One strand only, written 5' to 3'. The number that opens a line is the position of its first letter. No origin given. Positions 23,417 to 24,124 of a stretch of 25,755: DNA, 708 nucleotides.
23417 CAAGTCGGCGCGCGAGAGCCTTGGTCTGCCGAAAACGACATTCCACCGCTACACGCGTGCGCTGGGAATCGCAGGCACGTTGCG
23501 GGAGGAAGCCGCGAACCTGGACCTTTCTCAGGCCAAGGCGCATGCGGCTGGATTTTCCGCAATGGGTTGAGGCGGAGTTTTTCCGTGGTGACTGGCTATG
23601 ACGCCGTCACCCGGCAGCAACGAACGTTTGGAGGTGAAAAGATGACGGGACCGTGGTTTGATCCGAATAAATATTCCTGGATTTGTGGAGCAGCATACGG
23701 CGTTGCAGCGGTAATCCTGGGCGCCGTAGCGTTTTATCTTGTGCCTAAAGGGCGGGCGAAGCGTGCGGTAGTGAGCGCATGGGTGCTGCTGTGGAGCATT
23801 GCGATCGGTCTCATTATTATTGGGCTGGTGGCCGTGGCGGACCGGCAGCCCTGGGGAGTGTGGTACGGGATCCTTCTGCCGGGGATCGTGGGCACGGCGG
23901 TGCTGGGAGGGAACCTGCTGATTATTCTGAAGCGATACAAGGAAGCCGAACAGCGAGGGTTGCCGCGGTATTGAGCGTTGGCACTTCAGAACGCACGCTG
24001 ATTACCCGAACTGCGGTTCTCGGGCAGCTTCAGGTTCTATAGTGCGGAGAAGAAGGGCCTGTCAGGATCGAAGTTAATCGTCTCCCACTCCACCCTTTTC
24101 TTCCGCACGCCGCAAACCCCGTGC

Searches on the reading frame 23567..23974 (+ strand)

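Call 10: search_protein_families(library=pfam, proteins=[window:23567-23974:+], max_evalue=0.01)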
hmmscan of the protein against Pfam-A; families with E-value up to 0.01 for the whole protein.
window:23567-23974:+ (135 aa): 0 families

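Call 30: search_protein_families(library=ncbifam, proteins=[window:23567-23974:+], max_evalue=0.001)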
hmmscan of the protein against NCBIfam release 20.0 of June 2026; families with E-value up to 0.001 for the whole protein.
window:23567-23974:+ (135 aa): 0 families

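Call 47: search_protein_families(library=pfam, proteins=[window:23567-23974:+], max_evalue=5)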
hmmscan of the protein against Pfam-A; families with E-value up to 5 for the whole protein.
window:23567-23974:+ (135 aa): 5 families
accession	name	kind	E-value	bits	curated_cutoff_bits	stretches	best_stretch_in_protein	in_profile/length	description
PF09990.14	DUF2231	-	0.031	14.8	26.4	1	30-97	34-108/139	Predicted membrane protein (DUF2231)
PF05656.20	DUF805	-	0.036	15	25.7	1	57-130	1-76/111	Protein of unknown function (DUF805)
PF10661.14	EssA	-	0.2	12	24.1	1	33-61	117-145/147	WXG100 protein secretion system (Wss), protein EssA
PF04995.19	CcmD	-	1.2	9.7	25.6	1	42-67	9-34/44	Heme exporter protein D (CcmD)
PF20990.2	DUF2207_C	-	4.3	7.4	33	0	30-92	126-186/247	Predicted membrane protein (DUF2207) C-terminal domain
